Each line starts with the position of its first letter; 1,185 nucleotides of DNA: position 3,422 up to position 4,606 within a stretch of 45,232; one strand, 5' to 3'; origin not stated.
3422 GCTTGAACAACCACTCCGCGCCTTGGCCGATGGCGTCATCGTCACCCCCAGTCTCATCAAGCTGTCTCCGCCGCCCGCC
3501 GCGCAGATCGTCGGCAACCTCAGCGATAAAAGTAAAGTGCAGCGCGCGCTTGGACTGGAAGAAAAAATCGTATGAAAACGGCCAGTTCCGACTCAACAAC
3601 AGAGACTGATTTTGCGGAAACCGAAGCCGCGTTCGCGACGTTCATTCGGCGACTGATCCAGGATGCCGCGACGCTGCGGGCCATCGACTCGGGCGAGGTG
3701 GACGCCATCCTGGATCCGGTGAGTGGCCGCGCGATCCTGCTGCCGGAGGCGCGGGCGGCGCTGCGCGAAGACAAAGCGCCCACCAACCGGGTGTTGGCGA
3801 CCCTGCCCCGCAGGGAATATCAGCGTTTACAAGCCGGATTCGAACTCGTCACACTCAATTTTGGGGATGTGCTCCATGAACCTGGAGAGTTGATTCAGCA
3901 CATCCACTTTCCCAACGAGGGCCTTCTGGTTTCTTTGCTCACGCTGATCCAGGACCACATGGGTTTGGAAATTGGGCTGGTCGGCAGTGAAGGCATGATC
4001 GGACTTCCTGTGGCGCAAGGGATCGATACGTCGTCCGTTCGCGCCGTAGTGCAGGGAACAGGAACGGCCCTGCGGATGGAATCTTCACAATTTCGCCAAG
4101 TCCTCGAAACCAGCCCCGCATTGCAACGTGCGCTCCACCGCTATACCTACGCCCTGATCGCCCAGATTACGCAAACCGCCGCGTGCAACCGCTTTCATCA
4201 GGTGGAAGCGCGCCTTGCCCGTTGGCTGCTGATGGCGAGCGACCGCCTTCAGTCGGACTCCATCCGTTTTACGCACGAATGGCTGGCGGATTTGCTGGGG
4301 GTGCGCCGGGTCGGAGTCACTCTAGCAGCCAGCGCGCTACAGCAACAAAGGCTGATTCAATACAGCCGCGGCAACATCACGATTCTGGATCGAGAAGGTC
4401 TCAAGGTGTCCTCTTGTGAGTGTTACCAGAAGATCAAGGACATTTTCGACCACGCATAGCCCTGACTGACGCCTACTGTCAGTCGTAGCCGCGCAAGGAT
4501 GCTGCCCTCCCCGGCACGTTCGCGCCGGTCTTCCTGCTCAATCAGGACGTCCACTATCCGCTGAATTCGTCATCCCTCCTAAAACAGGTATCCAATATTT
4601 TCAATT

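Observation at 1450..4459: KaiA-less kaiC-kaiB with tail-extended KaiC, translationally coupled to a Crp/Fnr-type regulator (candidate undescribed timer output)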

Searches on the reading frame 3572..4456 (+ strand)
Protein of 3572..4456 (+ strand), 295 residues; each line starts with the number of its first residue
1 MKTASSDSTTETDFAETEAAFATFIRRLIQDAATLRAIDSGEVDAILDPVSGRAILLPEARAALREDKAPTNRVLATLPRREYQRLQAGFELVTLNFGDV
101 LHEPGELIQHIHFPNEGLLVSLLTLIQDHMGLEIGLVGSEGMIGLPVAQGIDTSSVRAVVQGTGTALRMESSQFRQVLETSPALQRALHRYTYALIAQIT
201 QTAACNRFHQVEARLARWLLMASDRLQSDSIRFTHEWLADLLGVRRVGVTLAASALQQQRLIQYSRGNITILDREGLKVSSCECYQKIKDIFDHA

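Call 3: search_protein_families(library=pfam, proteins=[window:3572-4456:+], max_evalue=0.01)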
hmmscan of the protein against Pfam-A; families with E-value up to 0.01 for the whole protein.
window:3572-4456:+ (295 aa): 2 families
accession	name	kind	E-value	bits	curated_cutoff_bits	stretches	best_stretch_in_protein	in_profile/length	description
PF13545.12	HTH_Crp_2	-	5.3e-15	55.6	27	1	213-278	1-68/70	Crp-like helix-turn-helix domain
PF00027.35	cNMP_binding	-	0.00087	19.7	27.5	1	97-180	6-88/89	Cyclic nucleotide-binding domain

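Call 4: search_protein_families(library=ncbifam, proteins=[window:3572-4456:+], max_evalue=0.01)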
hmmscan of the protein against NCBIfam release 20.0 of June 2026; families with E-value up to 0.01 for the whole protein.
window:3572-4456:+ (295 aa): 2 families
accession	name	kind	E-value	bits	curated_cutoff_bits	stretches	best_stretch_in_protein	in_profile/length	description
NF010499.0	PRK13918.1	equivalog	0.00068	19.2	274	1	91-278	13-198/205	CRP/FNR family transcriptional regulator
NF053664.1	TransRegPtrACyano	equivalog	0.0016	17.8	300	1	128-266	46-184/196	Crp/Fnr family transcriptional regulator PtrA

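Call 9: find_homologous_proteins(query=window:3572-4456:+, max_evalue=0.00001)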
Query window:3572-4456:+ (295 aa): 7540 proteins with E <= 0.00001 among 8000 candidates; the best 120 are listed.
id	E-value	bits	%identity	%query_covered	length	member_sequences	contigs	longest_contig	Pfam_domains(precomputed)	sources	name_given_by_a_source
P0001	2.6e-171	586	92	100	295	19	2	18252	PF13545.13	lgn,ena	-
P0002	1.7e-152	525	83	100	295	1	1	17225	PF13545.13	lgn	-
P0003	1.3e-151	522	82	100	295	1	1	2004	PF13545.13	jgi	jgi:CRP-like cAMP-binding protein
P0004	4.3e-151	520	82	100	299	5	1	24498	PF13545.13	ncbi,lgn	-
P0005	4.9e-151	520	82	100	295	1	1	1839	PF13545.13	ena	-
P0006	3.3e-150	517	82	100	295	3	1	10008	PF13545.13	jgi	-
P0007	2.3e-149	514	81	100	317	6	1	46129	PF13545.13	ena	-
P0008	2.5e-149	514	81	100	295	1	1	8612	PF13545.13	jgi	jgi:CRP-like cAMP-binding protein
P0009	6.7e-149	513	81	100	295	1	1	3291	PF13545.13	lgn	-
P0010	8.6e-149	513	81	100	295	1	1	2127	PF13545.13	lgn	-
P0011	8.4e-147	506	80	99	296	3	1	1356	PF13545.13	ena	-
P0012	3.1e-146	504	80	99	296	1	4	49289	PF13545.13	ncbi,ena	-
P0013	1.3e-145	502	79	100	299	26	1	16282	PF13545.13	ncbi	-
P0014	3.2e-145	501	79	99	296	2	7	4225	PF13545.13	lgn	-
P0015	6.1e-144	497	79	98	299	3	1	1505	PF13545.13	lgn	-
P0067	1.1e-93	332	60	74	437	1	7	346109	PF13545.13,PF00027.36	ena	-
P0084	9.2e-93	329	60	74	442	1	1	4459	PF13545.13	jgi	jgi:CRP-like cAMP-binding protein/PAS domain-containing protein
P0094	1.4e-92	328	52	93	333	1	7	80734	PF13545.13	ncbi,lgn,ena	ncbi:MAG: Crp/Fnr family transcriptional regulator [Steroidobacteraceae bacterium]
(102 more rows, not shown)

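Call 10: find_encoding_contigs(protein=P0094, flank=8000, max_places=3)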
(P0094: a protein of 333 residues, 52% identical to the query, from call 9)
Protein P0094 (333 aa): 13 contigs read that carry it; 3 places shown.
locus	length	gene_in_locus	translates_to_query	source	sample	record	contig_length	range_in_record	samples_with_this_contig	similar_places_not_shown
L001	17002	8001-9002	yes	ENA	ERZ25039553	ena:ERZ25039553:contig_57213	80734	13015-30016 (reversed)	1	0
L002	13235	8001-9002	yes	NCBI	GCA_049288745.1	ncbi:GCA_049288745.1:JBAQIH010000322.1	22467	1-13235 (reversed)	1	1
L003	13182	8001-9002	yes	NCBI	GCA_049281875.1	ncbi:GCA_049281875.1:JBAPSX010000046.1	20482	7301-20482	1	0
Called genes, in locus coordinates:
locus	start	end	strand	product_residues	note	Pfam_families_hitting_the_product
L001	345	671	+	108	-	PF04972:BON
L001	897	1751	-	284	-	PF23441:SDR (weak), PF00106:adh_short, PF08659:KR, PF13561:adh_short_C2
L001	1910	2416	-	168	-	-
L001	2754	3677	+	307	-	PF01145:Band_7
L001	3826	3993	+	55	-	-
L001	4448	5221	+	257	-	PF00027:cNMP_binding (weak), PF13545:HTH_Crp_2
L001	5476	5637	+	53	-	-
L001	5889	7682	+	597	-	PF00154:RecA_N (faint), PF03796:DnaB_C (faint), PF06745:ATPase, PF13481:AAA_25, PF01695:IstB_IS21 (faint), PF13481:AAA_25, PF06745:ATPase, PF23442:DUF7125 (weak), +4 more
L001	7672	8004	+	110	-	PF07689:KaiB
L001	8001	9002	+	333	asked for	PF13545:HTH_Crp_2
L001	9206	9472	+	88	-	PF11459:AbiEi_3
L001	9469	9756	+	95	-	PF08843:AbiEii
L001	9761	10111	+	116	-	PF01022:HTH_5 (weak), PF12840:HTH_20, PF12802:MarR_2 (weak)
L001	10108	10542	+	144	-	PF00903:Glyoxalase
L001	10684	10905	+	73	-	-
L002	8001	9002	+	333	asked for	PF13545:HTH_Crp_2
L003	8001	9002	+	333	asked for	PF13545:HTH_Crp_2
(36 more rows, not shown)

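Call 11: find_encoding_contigs(protein=P0067, flank=8000, max_places=3)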
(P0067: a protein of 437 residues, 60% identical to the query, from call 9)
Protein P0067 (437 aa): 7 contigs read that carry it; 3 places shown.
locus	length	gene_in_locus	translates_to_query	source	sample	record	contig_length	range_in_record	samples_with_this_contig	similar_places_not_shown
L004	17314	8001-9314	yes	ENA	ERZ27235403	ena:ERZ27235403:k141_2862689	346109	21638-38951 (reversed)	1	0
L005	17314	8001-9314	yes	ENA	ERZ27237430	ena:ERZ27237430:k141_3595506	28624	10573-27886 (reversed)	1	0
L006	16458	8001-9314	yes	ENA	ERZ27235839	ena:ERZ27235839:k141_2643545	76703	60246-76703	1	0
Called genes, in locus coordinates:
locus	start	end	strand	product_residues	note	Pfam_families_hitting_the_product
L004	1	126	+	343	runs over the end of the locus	PF00512:HisKA, PF02518:HATPase_c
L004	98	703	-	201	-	PF08448:PAS_4 (faint)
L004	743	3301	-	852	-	PF01339:CheB_methylest, PF03705:CheR_N, PF01739:CheR, PF08448:PAS_4 (faint), PF13596:PAS_10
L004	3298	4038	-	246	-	PF00027:cNMP_binding (weak), PF13545:HTH_Crp_2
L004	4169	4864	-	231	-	PF19630:DUF6134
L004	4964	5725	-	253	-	PF00027:cNMP_binding (weak), PF13545:HTH_Crp_2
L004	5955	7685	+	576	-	PF03796:DnaB_C (faint), PF06745:ATPase, PF13481:AAA_25 (weak), PF05729:NACHT (faint), PF13191:AAA_16 (faint), PF13481:AAA_25, PF06745:ATPase, PF23442:DUF7125, +1 more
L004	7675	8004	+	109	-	PF07689:KaiB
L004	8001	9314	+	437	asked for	PF00027:cNMP_binding (faint), PF13545:HTH_Crp_2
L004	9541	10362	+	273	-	PF00512:HisKA, PF02518:HATPase_c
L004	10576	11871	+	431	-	PF00072:Response_reg (weak), PF00989:PAS, PF08448:PAS_4, PF13426:PAS_9 (weak), PF00990:GGDEF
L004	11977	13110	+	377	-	-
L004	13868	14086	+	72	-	-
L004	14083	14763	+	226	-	-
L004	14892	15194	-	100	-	-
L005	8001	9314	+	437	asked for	PF00027:cNMP_binding (faint), PF13545:HTH_Crp_2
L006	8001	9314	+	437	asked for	PF00027:cNMP_binding (faint), PF13545:HTH_Crp_2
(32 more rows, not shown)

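Call 14: find_related_loci(query=A1, collection=genome_contigs, flank=8000)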
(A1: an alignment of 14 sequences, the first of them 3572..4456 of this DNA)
Query A1 (295 aa) in genome_contigs; peptide patterns used: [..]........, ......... (x = any residue, [..] = any of these).
600 stretches matched a pattern (row limit reached: there are more); 596 encode a relative of the query (tblastn E <= 1e-3); the best 80 are kept; 80 distinct loci.
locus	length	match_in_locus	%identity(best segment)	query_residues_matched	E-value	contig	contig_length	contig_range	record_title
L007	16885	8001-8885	91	1-295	0e+0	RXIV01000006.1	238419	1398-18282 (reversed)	MAG: Candidatus Competibacteraceae bacterium isolate CPB_P15 c_000000000006, whole genome shotgun sequence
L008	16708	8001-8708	59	59-295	7e-92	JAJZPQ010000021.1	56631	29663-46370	MAG: Proteobacteria bacterium isolate SKS1.bin129 NODE_887_length_56631_cov_6.454463, whole genome shotgun sequence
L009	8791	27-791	54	37-291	1e-87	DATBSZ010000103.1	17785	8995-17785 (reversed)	MAG TPA_asm: Burkholderiales bacterium isolate SMAG_U4170 k141_493054, whole genome shotgun sequence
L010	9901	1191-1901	58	58-295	5e-87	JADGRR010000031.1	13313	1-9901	MAG: Burkholderiales bacterium isolate Chersky.17_31 contig-100_1382, whole genome shotgun sequence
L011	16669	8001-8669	59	72-295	4e-87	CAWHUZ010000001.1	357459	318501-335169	MAG: uncultured beta proteobacterium isolate MFD02416.bin.2.181 genome assembly, contig: contig_11549, whole genome shot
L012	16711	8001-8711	55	59-295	8e-87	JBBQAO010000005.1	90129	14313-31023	MAG: Burkholderiales bacterium isolate Co_metawrap_1458 Cmw_1458_k141_27309490_length_90129_cov_11.9995, whole genome sh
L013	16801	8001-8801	53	26-293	5e-86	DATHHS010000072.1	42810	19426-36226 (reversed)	MAG TPA_asm: Burkholderiales bacterium isolate SMAG_U12506 k141_438863, whole genome shotgun sequence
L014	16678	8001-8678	58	69-295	3e-85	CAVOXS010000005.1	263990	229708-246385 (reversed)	MAG: uncultured beta proteobacterium isolate MFD09779.bin.3.299 genome assembly, contig: contig_26785, whole genome shot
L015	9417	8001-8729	58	48-285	3e-85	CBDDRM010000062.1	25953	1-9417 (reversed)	uncultured bacterium isolate s9_101 genome assembly, contig: s9_101.fak141_242726, whole genome shotgun sequence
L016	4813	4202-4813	63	72-276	1e-83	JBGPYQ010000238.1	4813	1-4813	MAG: Gammaproteobacteria bacterium isolate OBJ1_062018_090_1 k141_154014_length_4813_cov_31.9576, whole genome shotgun s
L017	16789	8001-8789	52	40-293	7e-84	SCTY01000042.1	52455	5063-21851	MAG: Betaproteobacteria bacterium isolate FW602_bin.15 FW602_bin.15-83041, whole genome shotgun sequence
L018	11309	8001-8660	58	70-290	2e-82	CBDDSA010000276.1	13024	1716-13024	uncultured bacterium isolate s14_89 genome assembly, contig: k141_81439, whole genome shotgun sequence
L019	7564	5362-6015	57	67-285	6e-82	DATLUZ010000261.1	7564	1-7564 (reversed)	MAG TPA_asm: Burkholderiales bacterium isolate SMAG_U13179 k141_489690, whole genome shotgun sequence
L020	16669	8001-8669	57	72-295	1e-81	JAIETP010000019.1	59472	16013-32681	MAG: Burkholderiales bacterium isolate time.spades.CONCOCT.2.5kb_015 c_000000000021, whole genome shotgun sequence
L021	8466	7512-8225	55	55-292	3e-81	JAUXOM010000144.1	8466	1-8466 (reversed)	MAG: Rhodocyclaceae bacterium isolate C10_concoct.bin.23 C10_k141_63711, whole genome shotgun sequence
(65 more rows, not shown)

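Call 25: predict_structure(alignment_id=A1)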
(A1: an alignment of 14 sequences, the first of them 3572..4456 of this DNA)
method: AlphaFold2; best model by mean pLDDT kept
length: 295 residues; sequences in the alignment: 14
mean_pLDDT: 57.1   pTM: 0.47
mean pLDDT of the five models: 57.1, 54.0, 52.0, 51.6, 47.2
residues with pLDDT >= 90: 25; 70-90: 46; 50-70: 109; < 50: 115
segments of 3 or more residues with pLDDT < 50: 1-12, 43-54, 67-78, 93-166
pLDDT, mean of each block of 10 residues (from residue 1): 34 54 56 62 45 49 48 44 59 43 31 34 36 38 32 33 46 65 64 59 70 87 69 69 77 94 86 93 78 56
secondary structure, 60 per line:
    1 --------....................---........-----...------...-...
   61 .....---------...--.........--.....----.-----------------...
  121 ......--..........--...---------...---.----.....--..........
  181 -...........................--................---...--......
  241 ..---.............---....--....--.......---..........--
elements in order: H9-28 H32-39 E45-47 E54-56 H58-65 H80-88 E91-95 E118-126 E129-138 E141-143 E164-168 H171-180 H182-208 H211-226 E230-232 H235-242 H246-258 E262-265 E268-271 H274-280 H284-293

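Call 67: predict_structure(alignment_id=A4)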
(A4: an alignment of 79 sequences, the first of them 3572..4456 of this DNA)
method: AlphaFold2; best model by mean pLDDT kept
length: 295 residues; sequences in the alignment: 79
mean_pLDDT: 85.3   pTM: 0.72
mean pLDDT of the five models: 85.3, 85.3, 85.2, 85.0, 82.2
residues with pLDDT >= 90: 165; 70-90: 92; 50-70: 25; < 50: 13
segments of 3 or more residues with pLDDT < 50: 1-12
pLDDT, mean of each block of 10 residues (from residue 1): 35 60 78 78 78 77 58 89 87 94 95 95 76 91 94 94 94 93 93 94 90 95 91 86 89 96 91 96 92 74
secondary structure, 60 per line:
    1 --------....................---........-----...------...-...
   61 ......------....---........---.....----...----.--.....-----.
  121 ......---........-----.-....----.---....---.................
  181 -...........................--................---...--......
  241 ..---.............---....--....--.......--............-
elements in order: H9-28 H32-39 E45-47 E54-56 H58-66 H73-76 H80-87 E91-95 E100-102 E110-114 E120-126 E130-137 H145-148 E157-160 E164-170 H171-180 H182-208 H211-226 E230-232 H235-242 H246-258 E262-265 E268-271 H274-280 H283-294

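Call 70: fold_search(model_id=the predicted structure, library=pdb)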
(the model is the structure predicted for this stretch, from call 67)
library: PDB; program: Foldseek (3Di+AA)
matches with E <= 10: 1747; with E <= 0.001: 573
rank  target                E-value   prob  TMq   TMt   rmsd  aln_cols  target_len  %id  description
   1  4cyd_A                2.0e-13  1.00  0.64  0.82   3.0       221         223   20  GlxR bound to cAMP (released 2014-12-17)
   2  3r6s_F                7.4e-13  1.00  0.61  0.79   3.5       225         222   20  Crystal structure of GlxR transcription factor from Corynebacterium glutamicum with cAMP (released 2012-03-28)
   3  2gau                  1.9e-12  1.00  0.61  0.80   2.7       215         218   15  Crystal structure of transcriptional regulator, Crp/Fnr family from Porphyromonas gingivalis (APC80792), Structural geno (released 2006-04-11)
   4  3d0s_A                2.5e-12  1.00  0.63  0.80   3.4       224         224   18  cAMP receptor protein from m.tuberculosis, cAMP-free form (released 2009-02-03)
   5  3r6s_A                2.6e-12  1.00  0.64  0.81   3.1       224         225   20  Crystal structure of GlxR transcription factor from Corynebacterium glutamicum with cAMP (released 2012-03-28)
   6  4a2u_F                2.6e-12  1.00  0.63  0.81   3.4       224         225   18  CRP(CAP) from Myco. Tuberculosis, with cAMP (released 2012-10-10)
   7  4byy_A                3.7e-12  1.00  0.59  0.75   4.0       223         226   20  Apo GlxR (released 2014-07-30)
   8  4a2u_H                4.0e-12  1.00  0.64  0.81   3.2       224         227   17  CRP(CAP) from Myco. Tuberculosis, with cAMP (released 2012-10-10)
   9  3iwz_A                4.0e-12  1.00  0.57  0.78   2.9       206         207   18  The c-di-GMP Responsive Global Regulator CLP Links Cell-Cell Signaling to Virulence Gene Expression in Xanthomonas cam (released 2009-12-15)
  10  1i5z_B                4.0e-12  1.00  0.50  0.68   4.4       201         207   16  STRUCTURE OF CRP-CAMP AT 1.9 A (released 2003-06-17)
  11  1zrf_A                4.7e-12  1.00  0.53  0.73   3.3       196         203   16  4 crystal structures of CAP-DNA with all base-pair substitutions at position 6, CAP-[6C;17G]ICAP38 DNA (released 2006-03-21)
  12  3r6s_C                5.6e-12  1.00  0.64  0.82   3.1       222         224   20  Crystal structure of GlxR transcription factor from Corynebacterium glutamicum with cAMP (released 2012-03-28)
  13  1i5z_A                5.9e-12  1.00  0.54  0.76   3.5       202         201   15  STRUCTURE OF CRP-CAMP AT 1.9 A (released 2003-06-17)
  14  3i54_D                8.9e-12  1.00  0.61  0.77   3.2       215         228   18  Crystal structure of MtbCRP in complex with cAMP (released 2009-09-08)
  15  3ryp_A                1.0e-11  1.00  0.55  0.77   3.3       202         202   15  Domain-domain flexibility leads to allostery within the camp receptor protein (CRP) (released 2012-05-02)
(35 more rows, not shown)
